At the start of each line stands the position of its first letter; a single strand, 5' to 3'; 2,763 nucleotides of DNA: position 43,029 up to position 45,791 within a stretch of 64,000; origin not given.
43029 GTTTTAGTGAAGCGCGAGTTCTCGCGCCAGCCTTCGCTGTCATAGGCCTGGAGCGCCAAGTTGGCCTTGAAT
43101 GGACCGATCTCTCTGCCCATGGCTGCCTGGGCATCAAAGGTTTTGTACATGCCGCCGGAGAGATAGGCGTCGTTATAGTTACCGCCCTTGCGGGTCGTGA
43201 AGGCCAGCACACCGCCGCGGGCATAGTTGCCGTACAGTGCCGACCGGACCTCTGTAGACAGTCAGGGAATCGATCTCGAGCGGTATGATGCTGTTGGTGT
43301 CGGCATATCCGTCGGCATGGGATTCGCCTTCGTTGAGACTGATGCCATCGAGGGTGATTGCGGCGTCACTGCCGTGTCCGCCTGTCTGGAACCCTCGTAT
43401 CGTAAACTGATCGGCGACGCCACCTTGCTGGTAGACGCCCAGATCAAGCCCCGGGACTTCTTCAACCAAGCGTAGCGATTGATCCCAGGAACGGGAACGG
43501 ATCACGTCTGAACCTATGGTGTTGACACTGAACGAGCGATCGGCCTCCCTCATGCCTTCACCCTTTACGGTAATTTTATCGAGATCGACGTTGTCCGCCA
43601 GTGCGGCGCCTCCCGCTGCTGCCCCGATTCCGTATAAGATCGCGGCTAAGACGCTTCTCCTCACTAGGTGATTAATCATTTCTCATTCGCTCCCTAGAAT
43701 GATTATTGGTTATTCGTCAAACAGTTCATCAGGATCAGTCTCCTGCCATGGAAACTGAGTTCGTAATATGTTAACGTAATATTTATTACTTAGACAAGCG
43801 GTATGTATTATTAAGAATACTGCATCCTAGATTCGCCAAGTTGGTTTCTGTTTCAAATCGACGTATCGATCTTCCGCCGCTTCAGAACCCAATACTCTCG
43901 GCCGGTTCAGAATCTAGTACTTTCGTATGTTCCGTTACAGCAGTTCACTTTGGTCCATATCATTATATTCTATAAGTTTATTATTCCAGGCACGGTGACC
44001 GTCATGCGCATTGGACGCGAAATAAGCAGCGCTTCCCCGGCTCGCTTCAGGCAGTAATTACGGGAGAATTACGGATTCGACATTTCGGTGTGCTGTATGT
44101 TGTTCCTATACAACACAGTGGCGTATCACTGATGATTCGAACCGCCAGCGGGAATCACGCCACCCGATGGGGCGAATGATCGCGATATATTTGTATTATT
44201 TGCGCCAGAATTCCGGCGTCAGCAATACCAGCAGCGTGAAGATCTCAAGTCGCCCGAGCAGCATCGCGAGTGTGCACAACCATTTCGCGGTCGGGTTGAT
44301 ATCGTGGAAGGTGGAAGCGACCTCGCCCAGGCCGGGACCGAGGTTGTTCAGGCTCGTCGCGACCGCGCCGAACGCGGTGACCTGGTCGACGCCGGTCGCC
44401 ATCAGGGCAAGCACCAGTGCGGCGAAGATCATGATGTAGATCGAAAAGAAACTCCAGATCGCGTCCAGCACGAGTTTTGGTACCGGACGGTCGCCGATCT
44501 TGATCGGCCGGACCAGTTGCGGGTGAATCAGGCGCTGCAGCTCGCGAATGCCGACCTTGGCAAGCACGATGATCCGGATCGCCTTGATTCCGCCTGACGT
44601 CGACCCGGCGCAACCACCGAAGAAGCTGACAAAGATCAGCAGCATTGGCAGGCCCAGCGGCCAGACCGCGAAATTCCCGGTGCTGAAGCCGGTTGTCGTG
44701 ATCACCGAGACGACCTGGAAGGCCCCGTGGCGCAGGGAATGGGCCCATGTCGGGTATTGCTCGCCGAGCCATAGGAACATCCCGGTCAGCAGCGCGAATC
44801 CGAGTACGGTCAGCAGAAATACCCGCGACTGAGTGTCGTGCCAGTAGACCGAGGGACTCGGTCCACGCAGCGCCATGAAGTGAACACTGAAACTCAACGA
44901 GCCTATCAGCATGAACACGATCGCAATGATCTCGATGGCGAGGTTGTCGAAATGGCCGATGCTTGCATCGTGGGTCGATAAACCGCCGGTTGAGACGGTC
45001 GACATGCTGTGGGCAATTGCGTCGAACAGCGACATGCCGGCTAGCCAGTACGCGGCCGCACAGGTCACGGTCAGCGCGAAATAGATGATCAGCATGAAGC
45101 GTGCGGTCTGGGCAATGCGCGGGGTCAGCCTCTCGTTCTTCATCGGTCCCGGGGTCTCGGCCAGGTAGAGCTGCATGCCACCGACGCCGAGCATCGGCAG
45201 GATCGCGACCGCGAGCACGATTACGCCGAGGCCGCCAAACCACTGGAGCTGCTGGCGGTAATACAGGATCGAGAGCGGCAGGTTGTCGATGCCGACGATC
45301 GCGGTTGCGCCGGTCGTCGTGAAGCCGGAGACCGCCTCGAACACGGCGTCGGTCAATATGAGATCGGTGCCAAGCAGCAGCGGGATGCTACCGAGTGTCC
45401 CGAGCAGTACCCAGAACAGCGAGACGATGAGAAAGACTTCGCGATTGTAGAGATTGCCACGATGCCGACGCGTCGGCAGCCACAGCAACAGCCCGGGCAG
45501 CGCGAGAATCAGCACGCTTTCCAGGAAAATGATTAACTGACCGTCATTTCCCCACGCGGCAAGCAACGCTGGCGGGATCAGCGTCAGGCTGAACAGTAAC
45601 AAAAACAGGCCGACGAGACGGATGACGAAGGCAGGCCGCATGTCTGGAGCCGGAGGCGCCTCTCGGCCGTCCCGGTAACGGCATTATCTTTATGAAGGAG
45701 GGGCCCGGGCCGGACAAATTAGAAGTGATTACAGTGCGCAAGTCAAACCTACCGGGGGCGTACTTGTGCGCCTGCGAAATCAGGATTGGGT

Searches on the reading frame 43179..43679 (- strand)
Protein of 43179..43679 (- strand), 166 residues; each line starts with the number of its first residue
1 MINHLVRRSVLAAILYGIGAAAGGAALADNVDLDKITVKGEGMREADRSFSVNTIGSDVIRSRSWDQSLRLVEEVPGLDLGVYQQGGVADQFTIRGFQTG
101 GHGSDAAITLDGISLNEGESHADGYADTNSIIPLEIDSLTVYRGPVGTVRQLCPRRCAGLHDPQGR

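Call 8: search_protein_families(library=pfam, proteins=[window:43179-43679:-])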
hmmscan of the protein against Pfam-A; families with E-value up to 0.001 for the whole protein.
window:43179-43679:- (166 aa): 1 family
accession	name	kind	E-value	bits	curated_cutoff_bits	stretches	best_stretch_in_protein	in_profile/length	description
PF07715.20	Plug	-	1.2e-12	48.7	23.9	1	47-147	4-96/107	TonB-dependent Receptor Plug Domain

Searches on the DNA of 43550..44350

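Call 4: search_rna_families(source=window, start=43550, end=44350, threshold=evalue, max_evalue=10, show_alignments=3)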
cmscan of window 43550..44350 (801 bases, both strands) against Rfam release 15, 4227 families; matches with E-value up to 10: 1.
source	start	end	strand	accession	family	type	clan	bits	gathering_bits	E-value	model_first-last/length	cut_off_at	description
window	43764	43831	+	RF00440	SNORD37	Gene; snRNA; snoRNA; CD-box;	-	16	45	3.9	1-65/65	no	Small nucleolar RNA SNORD37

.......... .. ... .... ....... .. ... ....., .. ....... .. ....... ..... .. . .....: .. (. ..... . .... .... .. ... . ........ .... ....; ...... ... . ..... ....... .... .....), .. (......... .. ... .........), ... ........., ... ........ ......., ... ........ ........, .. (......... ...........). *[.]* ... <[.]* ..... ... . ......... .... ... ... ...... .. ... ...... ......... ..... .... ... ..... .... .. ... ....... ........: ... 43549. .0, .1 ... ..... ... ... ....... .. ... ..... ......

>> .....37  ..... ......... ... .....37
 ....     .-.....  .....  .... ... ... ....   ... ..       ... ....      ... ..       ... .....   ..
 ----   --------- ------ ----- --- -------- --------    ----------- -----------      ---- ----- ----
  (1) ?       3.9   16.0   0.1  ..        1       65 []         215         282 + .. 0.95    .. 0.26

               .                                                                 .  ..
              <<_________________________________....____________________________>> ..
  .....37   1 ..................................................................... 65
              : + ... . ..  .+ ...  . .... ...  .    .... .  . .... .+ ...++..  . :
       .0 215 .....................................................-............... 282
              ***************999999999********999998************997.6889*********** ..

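Call 43: search_rna_families(source=window, start=43990, end=44210, threshold=evalue, max_evalue=10, show_alignments=3)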
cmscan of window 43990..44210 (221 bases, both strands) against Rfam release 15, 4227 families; matches with E-value up to 10: 2.
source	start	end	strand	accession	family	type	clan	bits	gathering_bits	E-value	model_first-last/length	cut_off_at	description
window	44097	44156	-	RF02822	Srn266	Gene; sRNA;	-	15.5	63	3.2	1-112/112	no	Streptococcus RNA 266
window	44086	44120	+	RF00854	mir-5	Gene; miRNA;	-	14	75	4.9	15-54/70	no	mir-5 microRNA precursor family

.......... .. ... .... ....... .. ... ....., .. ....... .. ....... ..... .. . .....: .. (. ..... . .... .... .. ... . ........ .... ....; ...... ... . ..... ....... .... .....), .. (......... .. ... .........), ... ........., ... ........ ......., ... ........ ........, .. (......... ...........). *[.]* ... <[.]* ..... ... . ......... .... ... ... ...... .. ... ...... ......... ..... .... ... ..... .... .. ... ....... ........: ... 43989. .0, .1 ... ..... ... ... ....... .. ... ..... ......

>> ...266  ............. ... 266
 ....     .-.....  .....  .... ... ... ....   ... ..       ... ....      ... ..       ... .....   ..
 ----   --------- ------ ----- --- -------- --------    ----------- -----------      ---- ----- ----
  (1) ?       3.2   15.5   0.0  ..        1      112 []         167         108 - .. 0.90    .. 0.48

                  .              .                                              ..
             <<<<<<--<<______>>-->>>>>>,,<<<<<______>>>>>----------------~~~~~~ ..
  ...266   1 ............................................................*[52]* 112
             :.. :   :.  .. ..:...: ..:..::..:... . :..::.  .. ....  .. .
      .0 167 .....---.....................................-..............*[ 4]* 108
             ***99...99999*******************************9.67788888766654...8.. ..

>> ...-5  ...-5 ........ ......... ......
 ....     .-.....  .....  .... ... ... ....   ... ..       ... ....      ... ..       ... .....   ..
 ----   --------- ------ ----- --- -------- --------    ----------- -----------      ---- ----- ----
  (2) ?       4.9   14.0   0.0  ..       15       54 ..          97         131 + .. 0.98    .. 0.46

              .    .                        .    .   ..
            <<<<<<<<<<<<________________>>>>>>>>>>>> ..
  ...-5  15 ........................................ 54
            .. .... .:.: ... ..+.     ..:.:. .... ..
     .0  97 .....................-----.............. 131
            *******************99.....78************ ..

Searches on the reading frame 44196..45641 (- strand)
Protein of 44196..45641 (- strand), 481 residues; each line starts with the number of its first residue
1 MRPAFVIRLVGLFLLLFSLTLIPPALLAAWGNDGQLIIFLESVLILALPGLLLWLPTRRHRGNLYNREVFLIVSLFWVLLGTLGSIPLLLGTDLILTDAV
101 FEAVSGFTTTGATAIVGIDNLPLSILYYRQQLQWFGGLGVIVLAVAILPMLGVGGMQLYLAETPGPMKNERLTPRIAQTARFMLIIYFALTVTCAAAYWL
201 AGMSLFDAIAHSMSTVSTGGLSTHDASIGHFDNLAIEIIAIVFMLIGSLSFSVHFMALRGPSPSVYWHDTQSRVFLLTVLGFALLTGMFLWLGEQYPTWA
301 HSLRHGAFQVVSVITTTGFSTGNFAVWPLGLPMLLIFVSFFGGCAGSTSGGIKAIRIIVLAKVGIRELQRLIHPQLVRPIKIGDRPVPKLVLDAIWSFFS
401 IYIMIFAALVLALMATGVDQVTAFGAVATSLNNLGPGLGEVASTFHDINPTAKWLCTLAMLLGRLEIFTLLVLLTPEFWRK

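Call 8: search_protein_families(library=pfam, proteins=[window:44196-45641:-])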
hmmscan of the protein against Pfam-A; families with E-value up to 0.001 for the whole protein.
window:44196-45641:- (481 aa): 1 family
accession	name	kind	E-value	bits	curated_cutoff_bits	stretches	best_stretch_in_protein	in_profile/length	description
PF02386.22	TrkH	-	3.7e-88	296.6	27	1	41-475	7-491/502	Cation transport protein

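Call 36: find_homologous_proteins(query=window:44196-45641:-, max_evalue=1e-100)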
Query window:44196-45641:- (481 aa): 7831 proteins with E <= 1e-100 among 8000 candidates; the best 120 are listed.
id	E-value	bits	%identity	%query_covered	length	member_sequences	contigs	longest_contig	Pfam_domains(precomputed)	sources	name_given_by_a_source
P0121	0.0e+0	1045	100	100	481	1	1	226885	PF02386.23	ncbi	-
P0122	5.2e-274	928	87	100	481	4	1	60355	PF02386.23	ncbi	-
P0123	8.4e-218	742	71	100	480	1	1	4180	PF02386.23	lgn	-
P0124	1.8e-217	741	71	100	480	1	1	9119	PF02386.23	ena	-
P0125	7.2e-215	733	67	100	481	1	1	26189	PF02386.23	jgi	jgi:trk system potassium uptake protein TrkH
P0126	1.3e-214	732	71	100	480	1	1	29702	PF02386.23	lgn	-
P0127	1.3e-214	732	68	100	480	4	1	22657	PF02386.23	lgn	-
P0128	3.9e-213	727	68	100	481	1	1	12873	PF02386.23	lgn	-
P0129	2.2e-212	724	67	100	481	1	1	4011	PF02386.23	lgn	-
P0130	1.4e-211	722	68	100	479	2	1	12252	PF02386.23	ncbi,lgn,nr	ncbi:MAG: TrkH family potassium uptake protein [Chromatiales bacterium]|nr:TrkH family potassium upt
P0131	1.9e-210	718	68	100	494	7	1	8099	PF02386.23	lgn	-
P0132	1.3e-209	715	68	100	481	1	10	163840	PF02386.23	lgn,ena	-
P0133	1.7e-209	715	67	100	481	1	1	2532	PF02386.23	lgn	-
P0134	2.4e-207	708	66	100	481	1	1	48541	PF02386.23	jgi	jgi:trk system potassium uptake protein TrkH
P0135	3.4e-207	707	67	100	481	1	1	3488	PF02386.23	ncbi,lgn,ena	-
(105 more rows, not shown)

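Call 37: find_encoding_contigs(protein=P0122, flank=10000, max_places=2)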
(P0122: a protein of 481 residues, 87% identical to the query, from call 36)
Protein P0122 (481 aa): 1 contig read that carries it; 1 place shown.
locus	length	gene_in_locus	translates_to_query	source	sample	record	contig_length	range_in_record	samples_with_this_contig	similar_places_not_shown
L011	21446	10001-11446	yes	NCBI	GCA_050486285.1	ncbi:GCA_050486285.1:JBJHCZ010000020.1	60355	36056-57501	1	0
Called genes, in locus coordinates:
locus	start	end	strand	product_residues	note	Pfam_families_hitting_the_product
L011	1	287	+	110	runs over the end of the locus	-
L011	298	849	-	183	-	PF00929:RNase_T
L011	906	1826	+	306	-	PF03193:RsgA_GTPase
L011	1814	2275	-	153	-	PF02082:Rrf2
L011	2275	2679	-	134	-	-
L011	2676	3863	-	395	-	PF07995:GSDH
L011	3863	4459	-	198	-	PF21176:RecR_HhH, PF01751:Toprim, PF13662:Toprim_4, PF21175:RecR_C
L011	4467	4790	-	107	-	PF02575:YbaB_DNA_bd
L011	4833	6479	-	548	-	PF05496:RuvB_N (faint), PF13191:AAA_16 (weak), PF07728:AAA_5 (faint), PF13177:DNA_pol3_delta2, PF00004:AAA, PF22608:DNAX_ATPase_lid, PF12169:DNA_pol3_gamma3, PF12170:DNA_pol3_tau_5, +1 more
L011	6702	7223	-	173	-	PF11736:DUF3299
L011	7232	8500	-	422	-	PF12704:MacB_PCD, PF02687:FtsX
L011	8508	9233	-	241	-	PF00005:ABC_tran, PF13304:AAA_21 (faint)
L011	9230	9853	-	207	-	PF10986:ZrgA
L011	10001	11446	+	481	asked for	PF02386:TrkH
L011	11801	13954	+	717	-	PF07715:Plug, PF00593:TonB_dep_Rec_b-barrel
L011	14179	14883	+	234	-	PF10670:DUF4198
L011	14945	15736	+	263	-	PF11932:DUF3450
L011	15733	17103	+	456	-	PF01618:MotA_ExbB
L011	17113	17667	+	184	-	PF01618:MotA_ExbB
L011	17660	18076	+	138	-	PF02472:ExbD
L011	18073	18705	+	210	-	PF03544:TonB_C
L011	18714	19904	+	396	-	PF13174:TPR_6 (faint), PF13428:TPR_14 (faint), PF13432:TPR_16 (faint), PF25062:ARM_TT21_N (faint), PF07719:TPR_2 (faint)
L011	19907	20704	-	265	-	PF05096:Glu_cyclase_2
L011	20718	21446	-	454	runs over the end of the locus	PF11737:DUF3300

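Call 38: find_encoding_contigs(protein=P0121, flank=1500, max_places=1)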
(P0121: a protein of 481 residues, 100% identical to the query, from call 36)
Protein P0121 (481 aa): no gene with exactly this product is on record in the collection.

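Call 54: list_cluster_members(proteins=[P0121, P0122])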
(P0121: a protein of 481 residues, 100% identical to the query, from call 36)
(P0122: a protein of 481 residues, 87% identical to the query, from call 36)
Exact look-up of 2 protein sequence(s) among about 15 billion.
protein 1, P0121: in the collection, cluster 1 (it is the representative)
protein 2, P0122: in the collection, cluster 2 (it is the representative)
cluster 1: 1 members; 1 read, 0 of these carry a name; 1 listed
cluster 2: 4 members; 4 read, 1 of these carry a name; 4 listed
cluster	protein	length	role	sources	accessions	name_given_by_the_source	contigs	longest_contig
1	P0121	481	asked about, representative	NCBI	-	-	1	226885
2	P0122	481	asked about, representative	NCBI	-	-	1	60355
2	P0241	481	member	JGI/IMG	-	trk system potassium uptake protein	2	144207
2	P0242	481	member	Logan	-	-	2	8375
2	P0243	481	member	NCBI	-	-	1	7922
